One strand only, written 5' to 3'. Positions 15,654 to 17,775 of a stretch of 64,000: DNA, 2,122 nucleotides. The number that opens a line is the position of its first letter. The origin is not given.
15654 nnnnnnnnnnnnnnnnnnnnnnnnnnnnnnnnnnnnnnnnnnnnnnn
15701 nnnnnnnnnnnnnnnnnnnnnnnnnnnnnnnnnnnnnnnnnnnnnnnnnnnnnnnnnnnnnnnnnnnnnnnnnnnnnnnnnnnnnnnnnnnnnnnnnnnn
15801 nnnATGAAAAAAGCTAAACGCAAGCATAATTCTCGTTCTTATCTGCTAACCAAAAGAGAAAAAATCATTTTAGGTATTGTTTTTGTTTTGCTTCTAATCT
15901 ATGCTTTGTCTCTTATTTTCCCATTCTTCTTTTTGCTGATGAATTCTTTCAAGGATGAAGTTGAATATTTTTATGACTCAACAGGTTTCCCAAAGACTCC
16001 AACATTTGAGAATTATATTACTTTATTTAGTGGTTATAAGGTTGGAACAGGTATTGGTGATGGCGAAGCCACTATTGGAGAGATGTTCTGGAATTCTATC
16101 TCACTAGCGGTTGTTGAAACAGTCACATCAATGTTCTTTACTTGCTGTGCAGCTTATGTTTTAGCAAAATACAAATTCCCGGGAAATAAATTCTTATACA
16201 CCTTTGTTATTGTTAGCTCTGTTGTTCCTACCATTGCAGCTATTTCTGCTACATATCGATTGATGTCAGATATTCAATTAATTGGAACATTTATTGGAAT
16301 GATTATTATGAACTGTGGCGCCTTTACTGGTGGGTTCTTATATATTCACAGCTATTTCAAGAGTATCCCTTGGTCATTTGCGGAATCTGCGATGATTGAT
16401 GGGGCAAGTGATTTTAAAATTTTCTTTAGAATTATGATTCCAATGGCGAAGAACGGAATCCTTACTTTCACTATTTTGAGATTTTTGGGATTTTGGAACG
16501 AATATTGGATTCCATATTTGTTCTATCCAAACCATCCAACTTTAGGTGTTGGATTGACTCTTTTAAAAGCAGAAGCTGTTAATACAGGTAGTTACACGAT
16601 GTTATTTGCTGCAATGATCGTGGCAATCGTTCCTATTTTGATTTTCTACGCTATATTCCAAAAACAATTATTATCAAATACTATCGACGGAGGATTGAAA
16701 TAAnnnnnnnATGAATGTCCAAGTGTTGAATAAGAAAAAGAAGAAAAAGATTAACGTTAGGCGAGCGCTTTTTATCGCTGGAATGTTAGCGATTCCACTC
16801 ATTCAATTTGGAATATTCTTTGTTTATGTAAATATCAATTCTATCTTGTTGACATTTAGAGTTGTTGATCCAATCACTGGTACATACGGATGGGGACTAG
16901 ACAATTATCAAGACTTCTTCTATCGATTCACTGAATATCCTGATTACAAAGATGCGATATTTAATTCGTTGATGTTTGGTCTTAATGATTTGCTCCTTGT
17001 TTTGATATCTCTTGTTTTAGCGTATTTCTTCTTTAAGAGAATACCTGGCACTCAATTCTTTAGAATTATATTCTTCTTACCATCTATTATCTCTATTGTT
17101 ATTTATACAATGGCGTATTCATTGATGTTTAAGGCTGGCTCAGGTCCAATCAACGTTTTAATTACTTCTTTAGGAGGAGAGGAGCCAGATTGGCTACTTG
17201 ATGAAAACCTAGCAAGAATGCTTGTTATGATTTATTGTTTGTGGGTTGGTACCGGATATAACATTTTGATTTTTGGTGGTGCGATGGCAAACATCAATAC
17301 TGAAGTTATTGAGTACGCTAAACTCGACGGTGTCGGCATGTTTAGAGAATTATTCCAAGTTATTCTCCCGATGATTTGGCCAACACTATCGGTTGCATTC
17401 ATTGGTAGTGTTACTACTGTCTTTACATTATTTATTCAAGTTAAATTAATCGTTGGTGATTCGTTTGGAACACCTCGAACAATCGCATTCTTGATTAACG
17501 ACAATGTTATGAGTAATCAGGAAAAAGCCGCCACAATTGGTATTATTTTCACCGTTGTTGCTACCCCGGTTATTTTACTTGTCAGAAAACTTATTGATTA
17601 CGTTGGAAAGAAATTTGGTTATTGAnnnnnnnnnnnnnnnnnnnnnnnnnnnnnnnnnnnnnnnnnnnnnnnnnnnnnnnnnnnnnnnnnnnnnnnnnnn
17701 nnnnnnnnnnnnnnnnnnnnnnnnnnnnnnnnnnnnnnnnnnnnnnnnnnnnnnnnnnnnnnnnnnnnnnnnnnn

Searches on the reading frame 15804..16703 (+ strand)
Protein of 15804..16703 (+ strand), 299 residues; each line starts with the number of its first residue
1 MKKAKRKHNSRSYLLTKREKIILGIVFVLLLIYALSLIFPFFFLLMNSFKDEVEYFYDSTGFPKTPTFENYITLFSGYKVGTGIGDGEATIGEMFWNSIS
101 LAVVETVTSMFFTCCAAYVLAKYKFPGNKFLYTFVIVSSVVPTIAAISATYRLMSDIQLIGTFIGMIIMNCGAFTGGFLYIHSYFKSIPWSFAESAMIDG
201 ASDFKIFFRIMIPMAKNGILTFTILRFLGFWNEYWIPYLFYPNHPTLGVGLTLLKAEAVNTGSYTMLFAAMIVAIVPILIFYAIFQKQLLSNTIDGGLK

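Call 24: search_protein_families(library=ncbifam, proteins=[window:15804-16703:+], max_evalue=0.00001)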
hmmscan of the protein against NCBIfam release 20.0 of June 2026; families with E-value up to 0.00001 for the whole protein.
window:15804-16703:+ (299 aa): 11 families
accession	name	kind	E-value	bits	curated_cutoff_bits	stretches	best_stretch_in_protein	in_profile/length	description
NF008210.0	PRK10973.1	equivalog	8.2e-23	81.5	297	1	26-295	12-278/281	sn-glycerol-3-phosphate ABC transporter permease UgpE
NF040932.1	ABC_arch_GlcU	equivalog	9.3e-23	81.2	340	1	27-283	6-255/272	glucose ABC transporter permease GlcU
NF008231.0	PRK10998.1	equivalog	1e-21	77.8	261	1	17-299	7-295/296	maltose ABC transporter permease MalG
TIGR01581.1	Mo_ABC_porter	hypoth_equivalog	6e-12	45.5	210.3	1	95-227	23-168/225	ABC transporter permease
NF040931.1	ABC_arch_GlcT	equivalog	1.1e-08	35.1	360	1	162-284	142-269/278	glucose ABC transporter permease GlcT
TIGR02141.1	modB_ABC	equivalog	4.4e-08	33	182.6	1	98-280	3-201/208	molybdate ABC transporter permease subunit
NF006939.0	PRK09421.1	equivalog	2.3e-07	30.5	262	0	188-245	119-176/230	molybdate ABC transporter permease subunit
TIGR00969.1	3a0106s02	subfamily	9.7e-07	28.5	240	0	95-225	63-206/272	sulfate ABC transporter permease subunit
NF040839.1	tungstate_WtpB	equivalog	1.7e-06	27.9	340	1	93-227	44-190/251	tungstate ABC transporter permease WtpB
NF007047.0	PRK09500.1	equivalog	2.1e-06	27.5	326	1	29-227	11-193/257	spermidine/putrescine ABC transporter permease PotC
TIGR02139.1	permease_CysT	equivalog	3.6e-06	26.8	246.1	0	95-286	52-259/265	sulfate ABC transporter permease subunit CysT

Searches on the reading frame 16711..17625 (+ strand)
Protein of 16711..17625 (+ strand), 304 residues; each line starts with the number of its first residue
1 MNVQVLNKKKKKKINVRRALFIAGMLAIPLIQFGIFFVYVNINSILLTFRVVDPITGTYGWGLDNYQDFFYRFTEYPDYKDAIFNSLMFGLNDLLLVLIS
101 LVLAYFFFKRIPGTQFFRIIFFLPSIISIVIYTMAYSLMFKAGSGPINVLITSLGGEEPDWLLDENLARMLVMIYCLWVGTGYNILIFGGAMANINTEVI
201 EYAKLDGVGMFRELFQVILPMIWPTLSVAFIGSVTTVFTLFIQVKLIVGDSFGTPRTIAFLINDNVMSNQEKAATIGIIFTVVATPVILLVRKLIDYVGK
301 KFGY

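Call 24: search_protein_families(library=ncbifam, proteins=[window:16711-17625:+], max_evalue=0.00001)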
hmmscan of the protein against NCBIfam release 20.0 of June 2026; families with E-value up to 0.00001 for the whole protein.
window:16711-17625:+ (304 aa): 3 families
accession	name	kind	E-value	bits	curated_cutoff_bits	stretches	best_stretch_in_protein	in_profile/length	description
NF008232.0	PRK10999.1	equivalog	1.6e-17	63.4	392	1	91-248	296-454/520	maltose ABC transporter permease MalF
NF007852.0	PRK10561.1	equivalog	1e-15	58.4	335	1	21-255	12-242/295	sn-glycerol-3-phosphate ABC transporter permease UgpA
NF040931.1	ABC_arch_GlcT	equivalog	7.1e-14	52.1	360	1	26-289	1-265/278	glucose ABC transporter permease GlcT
